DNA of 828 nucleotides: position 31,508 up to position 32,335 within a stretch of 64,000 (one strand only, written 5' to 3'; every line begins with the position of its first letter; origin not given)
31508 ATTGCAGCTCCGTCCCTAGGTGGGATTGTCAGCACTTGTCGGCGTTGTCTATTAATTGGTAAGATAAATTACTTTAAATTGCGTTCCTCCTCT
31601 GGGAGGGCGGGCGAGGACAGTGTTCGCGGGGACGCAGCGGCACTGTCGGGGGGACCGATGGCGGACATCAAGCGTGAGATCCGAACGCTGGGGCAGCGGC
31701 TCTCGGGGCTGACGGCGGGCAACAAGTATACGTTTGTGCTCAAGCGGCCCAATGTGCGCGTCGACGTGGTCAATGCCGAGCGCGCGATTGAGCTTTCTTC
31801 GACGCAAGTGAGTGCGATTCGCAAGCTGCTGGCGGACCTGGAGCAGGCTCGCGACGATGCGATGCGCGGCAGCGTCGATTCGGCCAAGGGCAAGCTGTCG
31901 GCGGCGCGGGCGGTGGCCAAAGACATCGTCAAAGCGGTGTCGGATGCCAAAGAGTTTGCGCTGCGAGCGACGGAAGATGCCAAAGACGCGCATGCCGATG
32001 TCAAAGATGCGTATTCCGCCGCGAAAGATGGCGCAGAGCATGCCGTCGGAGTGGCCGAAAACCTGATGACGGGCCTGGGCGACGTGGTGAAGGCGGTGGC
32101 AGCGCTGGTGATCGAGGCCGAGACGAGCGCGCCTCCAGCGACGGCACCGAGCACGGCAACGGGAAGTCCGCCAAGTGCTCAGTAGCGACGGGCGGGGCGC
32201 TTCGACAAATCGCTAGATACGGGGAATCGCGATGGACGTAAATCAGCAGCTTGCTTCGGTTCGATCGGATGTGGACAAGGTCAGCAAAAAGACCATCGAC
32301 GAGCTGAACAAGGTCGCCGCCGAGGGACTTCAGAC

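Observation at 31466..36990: Uncharacterised three-gene module immediately upstream of the T6SS: two Ala/Lys/Asp-rich amphipathic-helix proteins (one 1179 aa with 33/60/75-bp coding tandem repeats) plus a triple CarboxypepD_reg-repeat protein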

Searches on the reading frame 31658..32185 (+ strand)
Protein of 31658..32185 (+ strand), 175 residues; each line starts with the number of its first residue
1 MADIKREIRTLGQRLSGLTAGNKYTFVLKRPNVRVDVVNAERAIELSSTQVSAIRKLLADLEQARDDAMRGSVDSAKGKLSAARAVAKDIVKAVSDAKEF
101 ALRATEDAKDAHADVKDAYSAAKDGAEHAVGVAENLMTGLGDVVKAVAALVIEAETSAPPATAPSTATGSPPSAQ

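Call 3: search_protein_families(library=pfam, proteins=[window:31658-32185:+], max_evalue=0.1)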
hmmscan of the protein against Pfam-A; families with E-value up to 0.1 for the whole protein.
window:31658-32185:+ (175 aa): 3 families
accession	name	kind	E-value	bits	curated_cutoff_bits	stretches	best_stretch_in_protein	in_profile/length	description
PF24414.1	DUF7547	-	0.0016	18.9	27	1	39-119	86-173/209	Family of unknown function (DUF7547)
PF11727.13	ISG65-75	-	0.0042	16.8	25.1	1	67-142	78-156/281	Invariant surface glycoprotein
PF09476.15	Pilus_CpaD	-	0.013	15.7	31.1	1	24-96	30-102/200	Pilus biogenesis CpaD protein (pilus_cpaD)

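Call 7: search_protein_families(library=ncbifam, proteins=[window:31658-32185:+], max_evalue=0.1)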
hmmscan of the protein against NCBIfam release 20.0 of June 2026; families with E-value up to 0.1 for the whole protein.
window:31658-32185:+ (175 aa): 1 family
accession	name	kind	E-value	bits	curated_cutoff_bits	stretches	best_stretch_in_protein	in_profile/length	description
NF000835.0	PRK00070.4-1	equivalog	0.022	15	128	1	33-100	5-72/115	holo-ACP synthase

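Call 9: search_protein_families(library=padloc, proteins=[window:31658-32185:+], max_evalue=0.1)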
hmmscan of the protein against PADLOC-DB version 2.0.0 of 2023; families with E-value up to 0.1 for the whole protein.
window:31658-32185:+ (175 aa): 1 family
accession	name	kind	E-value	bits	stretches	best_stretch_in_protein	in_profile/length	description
PDLC00513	JetC1|JetC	-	0.005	12.9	1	40-141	381-482/1140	DUF3584 domain; MukB-like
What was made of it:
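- There is no recognisable toxin domain, no obvious immunity gene and no known adaptor family (DUF4123, DUF1795, DUF2169) (calls 3, 7, 9).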

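Call 55: search_protein_families(library=phrogs, proteins=[window:31658-32185:+], max_evalue=0.01)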
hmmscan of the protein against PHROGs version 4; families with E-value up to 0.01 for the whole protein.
window:31658-32185:+ (175 aa): 0 families

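Call 59: find_related_loci(query=A4, collection=metagenome_contigs, flank=10000)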
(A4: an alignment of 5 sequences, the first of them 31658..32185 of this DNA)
Query A4 (175 aa) in metagenome_contigs; peptide patterns used: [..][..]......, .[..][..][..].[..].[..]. (x = any residue, [..] = any of these).
194 stretches matched a pattern; 27 encode a relative of the query (tblastn E <= 1e-3); 27 distinct loci.
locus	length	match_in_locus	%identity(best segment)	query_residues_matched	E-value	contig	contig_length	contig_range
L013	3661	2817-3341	100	1-175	2e-113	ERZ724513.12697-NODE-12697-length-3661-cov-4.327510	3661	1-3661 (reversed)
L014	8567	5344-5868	100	1-175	9e-112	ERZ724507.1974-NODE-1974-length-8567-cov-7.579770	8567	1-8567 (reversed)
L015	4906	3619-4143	100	1-175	5e-112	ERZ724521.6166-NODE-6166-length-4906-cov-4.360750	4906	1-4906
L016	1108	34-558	100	1-175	7e-122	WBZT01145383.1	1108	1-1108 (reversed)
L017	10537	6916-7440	99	1-175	6e-111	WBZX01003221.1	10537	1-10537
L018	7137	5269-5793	99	1-175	6e-111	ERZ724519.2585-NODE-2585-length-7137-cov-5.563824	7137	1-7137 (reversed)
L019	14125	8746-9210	82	1-155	2e-83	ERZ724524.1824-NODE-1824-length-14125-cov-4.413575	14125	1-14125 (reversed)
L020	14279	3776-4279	78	1-169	4e-83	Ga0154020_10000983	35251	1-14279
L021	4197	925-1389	80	1-155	3e-81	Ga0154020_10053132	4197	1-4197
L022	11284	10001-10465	79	1-155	3e-81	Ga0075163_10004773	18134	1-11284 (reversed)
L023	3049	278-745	78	1-156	1e-79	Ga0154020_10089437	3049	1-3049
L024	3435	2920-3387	78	1-156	2e-78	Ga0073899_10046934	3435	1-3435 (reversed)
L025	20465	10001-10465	82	1-155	2e-83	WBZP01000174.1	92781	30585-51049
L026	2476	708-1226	62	1-173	2e-70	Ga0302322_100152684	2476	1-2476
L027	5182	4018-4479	67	2-155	9e-57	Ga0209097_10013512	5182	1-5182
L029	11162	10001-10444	46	1-148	2e-30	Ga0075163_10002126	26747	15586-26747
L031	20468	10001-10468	38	1-156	5e-29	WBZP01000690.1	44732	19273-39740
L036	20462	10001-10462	37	1-154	9e-27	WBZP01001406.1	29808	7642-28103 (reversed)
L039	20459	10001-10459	41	1-153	8e-30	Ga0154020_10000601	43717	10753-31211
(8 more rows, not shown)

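Call 64: search_protein_families(library=pfam, proteins=[L029:8786-9964:+, L036:8729-9934:+, L036:7635-8708:+, L036:6482-7135:-, L036:13378-14235:-, L036:14246-15325:-, L036:15237-17246:-, L036:10505-13402:+, L036:10001-10486:+], max_evalue=0.01)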
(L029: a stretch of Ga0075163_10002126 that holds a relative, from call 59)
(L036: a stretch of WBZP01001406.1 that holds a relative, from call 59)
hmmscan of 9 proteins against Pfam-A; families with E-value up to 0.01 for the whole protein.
L029:8786-9964:+ (392 aa): 7 families
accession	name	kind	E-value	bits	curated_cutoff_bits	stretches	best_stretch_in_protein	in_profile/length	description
PF13620.12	CarboxypepD_reg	-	5.9e-22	78.3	32.3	2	216-273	1-58/82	Carboxypeptidase regulatory-like domain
PF05488.18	PAAR_motif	-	7.3e-08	33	27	2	67-105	13-51/70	PAAR motif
PF13715.12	CarbopepD_reg_2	-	2.2e-05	24.8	32.2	0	217-273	1-54/88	CarboxypepD_reg-like domain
PF02369.22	Big_1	-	7.6e-05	23.2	34.9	0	215-255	19-63/93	Bacterial Ig-like domain (group 1)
PF15976.11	CooC_C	-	0.00015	22.2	29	0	212-236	14-38/93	CS1-pili formation C-terminal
PF00775.27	Dioxygenase_C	-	0.0022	17.9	27.3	0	212-235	26-50/182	Dioxygenase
PF24107.1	DUF7382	-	0.0023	18.2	27.4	1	209-237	14-42/65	Domain of unknown function (DUF7382)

L036:8729-9934:+ (401 aa): 5 families
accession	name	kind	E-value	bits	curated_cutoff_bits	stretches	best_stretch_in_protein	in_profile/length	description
PF05488.18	PAAR_motif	-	3.9e-18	65.9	27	1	41-100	9-64/70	PAAR motif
PF13620.12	CarboxypepD_reg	-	1e-16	61.5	32.3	2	227-281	1-55/82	Carboxypeptidase regulatory-like domain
PF13715.12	CarbopepD_reg_2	-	1.6e-06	28.5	32.2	0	229-269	2-40/88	CarboxypepD_reg-like domain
PF13665.11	Tox-PAAR-like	-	0.00049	20.6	31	0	44-64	79-99/108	Toxin PAAR-like domain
PF15976.11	CooC_C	-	0.0056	17.1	29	0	220-248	11-39/93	CS1-pili formation C-terminal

L036:7635-8708:+ (357 aa): 0 families

L036:6482-7135:- (217 aa): 1 family
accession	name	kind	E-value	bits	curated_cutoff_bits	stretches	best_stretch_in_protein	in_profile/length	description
PF19715.4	DUF6210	-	0.0054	17.6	25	0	69-116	6-55/116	Family of unknown function (DUF6210)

L036:13378-14235:- (285 aa): 1 family
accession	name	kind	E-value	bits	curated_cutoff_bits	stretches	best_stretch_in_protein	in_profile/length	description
PF07588.17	DUF1554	-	0.00012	22.4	27.5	1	82-119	5-40/136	Protein of unknown function (DUF1554)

L036:14246-15325:- (359 aa): 0 families

L036:15237-17246:- (669 aa): 2 families
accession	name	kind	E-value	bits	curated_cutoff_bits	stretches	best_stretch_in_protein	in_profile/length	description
PF01326.24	PPDK_N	-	2.9e-22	79.8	27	1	362-663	4-308/328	Pyruvate phosphate dikinase, AMP/ATP-binding domain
PF00391.29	PEP-utilizers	-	0.00034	20.6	23.1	0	340-379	9-47/72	PEP-utilising enzyme, mobile domain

L036:10505-13402:+ (965 aa): 6 families
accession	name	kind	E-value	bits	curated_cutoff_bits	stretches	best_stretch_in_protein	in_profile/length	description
PF01442.23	Apolipoprotein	-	2e-11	44.4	90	1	59-171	44-153/190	Apolipoprotein A1/A4/E domain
PF04513.17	Baculo_PEP_C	-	7.9e-09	36.1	38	1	101-184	25-108/140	Baculovirus polyhedron envelope protein, PEP, C terminus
PF07464.16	ApoLp-III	-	0.00024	21.7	36.3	0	61-171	42-144/146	Apolipophorin-III precursor (apoLp-III)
PF10157.14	BORCS6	-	0.00062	20.3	35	0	241-312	11-81/101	BLOC-1-related complex sub-unit 6 C-terminal helix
PF22905.2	Hydro_N_hd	-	0.0047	17.3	27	1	384-516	63-183/195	Hydrolase N-terminal helical domain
PF08824.15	Serine_rich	-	0.0051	17.2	26.9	1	554-633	33-112/157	Serine rich protein interaction domain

L036:10001-10486:+ (161 aa): 0 families
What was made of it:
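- On Exchangeable apolipoprotein / perilipin / LEA / phasin-type amphipathic coat: No phasin or LEA hit (calls 3, 64).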

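Call 68: search_solved_structures(query=A4, max_evalue=5)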
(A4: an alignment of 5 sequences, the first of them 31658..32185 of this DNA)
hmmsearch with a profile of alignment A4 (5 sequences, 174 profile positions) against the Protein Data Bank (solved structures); distinct sequences matched with E-value up to 5: 10.
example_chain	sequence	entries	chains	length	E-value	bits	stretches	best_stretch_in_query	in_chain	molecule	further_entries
7unh_A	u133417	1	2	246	0.065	16.5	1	20-128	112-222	SP2 designed chlorophyll dimer protein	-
7uni_A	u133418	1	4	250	0.081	16.2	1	20-128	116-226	SP2-ZnPPaM designed chlorophyll dimer protein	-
4zry_B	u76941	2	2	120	0.11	15.9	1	78-126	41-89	Keratin, type II cytoskeletal 1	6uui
6jfv_B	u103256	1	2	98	0.15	15.3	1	74-129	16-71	Keratin, type II cytoskeletal 5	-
3tnu_B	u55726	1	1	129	0.26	14.6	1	72-128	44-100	Keratin, type II cytoskeletal 5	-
2lse_A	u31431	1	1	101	0.65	13.3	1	53-111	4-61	Four Helix Bundle Protein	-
7uuw_G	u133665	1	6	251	1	12.6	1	36-97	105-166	Alpha-catenin-like protein hmp-1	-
3zsu_A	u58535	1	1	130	1.2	12.4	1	47-100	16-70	TLL2057 PROTEIN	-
1eq1_A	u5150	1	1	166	1.3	12.3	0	54-128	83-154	APOLIPOPHORIN-III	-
8esq_h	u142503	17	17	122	1.7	11.9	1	40-108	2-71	60S ribosomal protein L35 | Large ribosomal subunit protein uL29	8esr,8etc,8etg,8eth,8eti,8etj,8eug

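Call 79: search_protein_families(library=pfam, proteins=[L031:8766-9956:+, L039:8755-9960:+], max_evalue=0.01)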
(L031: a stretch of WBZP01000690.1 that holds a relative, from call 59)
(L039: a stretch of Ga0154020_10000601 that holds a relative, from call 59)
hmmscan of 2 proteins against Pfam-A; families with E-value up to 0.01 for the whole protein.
L031:8766-9956:+ (397 aa): 9 families
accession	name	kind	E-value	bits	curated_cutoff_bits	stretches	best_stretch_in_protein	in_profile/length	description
PF05488.18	PAAR_motif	-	1.8e-17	63.8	27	1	37-99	6-64/70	PAAR motif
PF13620.12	CarboxypepD_reg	-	3e-17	63.2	32.3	2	226-278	1-53/82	Carboxypeptidase regulatory-like domain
PF17802.7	SpaA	-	9.7e-09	35.7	23.1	0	351-394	11-56/91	Prealbumin-like fold domain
PF15976.11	CooC_C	-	4.7e-06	27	29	0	280-303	14-37/93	CS1-pili formation C-terminal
PF13715.12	CarbopepD_reg_2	-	4e-05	24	32.2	0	228-271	2-43/88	CarboxypepD_reg-like domain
PF20598.4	DUF6795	-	0.00077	20.2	27.4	0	229-268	3-45/103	Domain of unknown function (DUF6795)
PF13665.11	Tox-PAAR-like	-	0.00078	20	31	0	73-99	75-101/108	Toxin PAAR-like domain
PF17789.7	MG4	-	0.0034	18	24.7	0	289-322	22-56/95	Macroglobulin domain MG4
PF17210.9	SdrD_B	-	0.0047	17.5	29.7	0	355-395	23-63/112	SdrD B-like domain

L039:8755-9960:+ (402 aa): 6 families
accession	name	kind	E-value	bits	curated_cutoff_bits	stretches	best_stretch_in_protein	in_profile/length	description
PF05488.18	PAAR_motif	-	1.1e-14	54.8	27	1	41-100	9-64/70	PAAR motif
PF13620.12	CarboxypepD_reg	-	6.6e-11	42.8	32.3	1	229-281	1-53/82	Carboxypeptidase regulatory-like domain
PF13715.12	CarbopepD_reg_2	-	0.00029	21.2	32.2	0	231-272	2-41/88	CarboxypepD_reg-like domain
PF17802.7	SpaA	-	0.00056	20.5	23.1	0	352-393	8-53/91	Prealbumin-like fold domain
PF25020.1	TTR_TEN1-4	-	0.0021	18.4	27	0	347-371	9-33/86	Teneurin TTR-like domain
PF13665.11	Tox-PAAR-like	-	0.004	17.7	31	0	73-100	74-101/108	Toxin PAAR-like domain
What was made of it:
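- PAAR fusion of the partner protein is hard to reconcile with a purely cytoplasmic role (calls 64, 79).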

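Call 86: find_related_loci(query=A4, collection=viral_contigs, flank=8000)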
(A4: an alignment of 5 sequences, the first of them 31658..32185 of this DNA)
Query A4 (175 aa) in viral_contigs; peptide patterns used: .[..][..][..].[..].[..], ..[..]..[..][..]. (x = any residue, [..] = any of these).
260 stretches matched a pattern, but none encodes a relative of the query by tblastn (E <= 1e-3).

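Call 100: list_cluster_members(proteins=[window:31658-32182:+, window:32232-35768:+, window:35846-36919:+])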
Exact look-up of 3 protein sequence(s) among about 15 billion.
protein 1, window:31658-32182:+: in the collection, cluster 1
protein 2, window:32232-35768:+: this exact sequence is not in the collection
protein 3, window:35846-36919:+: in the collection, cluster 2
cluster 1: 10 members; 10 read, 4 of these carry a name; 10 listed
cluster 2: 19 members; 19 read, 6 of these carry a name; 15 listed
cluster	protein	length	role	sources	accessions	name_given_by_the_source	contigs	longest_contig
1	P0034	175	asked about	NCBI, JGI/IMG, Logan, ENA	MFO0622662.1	MAG: hypothetical protein U0745_14820 [Polyangia bacterium] | hypothetical protein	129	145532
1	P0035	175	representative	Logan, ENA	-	-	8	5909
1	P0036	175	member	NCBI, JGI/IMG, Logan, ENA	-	hypothetical protein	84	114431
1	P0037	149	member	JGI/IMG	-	hypothetical protein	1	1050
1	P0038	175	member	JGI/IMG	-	hypothetical protein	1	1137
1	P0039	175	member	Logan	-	-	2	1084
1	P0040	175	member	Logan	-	-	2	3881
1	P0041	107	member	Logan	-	-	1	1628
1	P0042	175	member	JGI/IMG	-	-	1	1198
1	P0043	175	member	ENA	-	-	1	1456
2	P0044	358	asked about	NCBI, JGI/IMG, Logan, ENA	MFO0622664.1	MAG: carboxypeptidase-like regulatory domain-containing protein [Polyangia bacterium]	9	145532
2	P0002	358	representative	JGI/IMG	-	hypothetical protein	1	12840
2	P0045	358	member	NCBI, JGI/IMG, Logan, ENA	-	hypothetical protein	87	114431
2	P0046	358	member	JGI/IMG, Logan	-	hypothetical protein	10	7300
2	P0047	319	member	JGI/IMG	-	hypothetical protein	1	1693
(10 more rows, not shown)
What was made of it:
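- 31658..32185 (+): Small partner protein, 175 aa. It has an invariant N-terminal motif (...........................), then helices and a low-complexity tail. It always lies immediately upstream of the giant protein. Proposed role: chaperone or adaptor; cytoplasmic immunity is less likely. NCBI names it 'hypothetical protein U0745_14820 [Polyangia bacterium]' (call 100).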
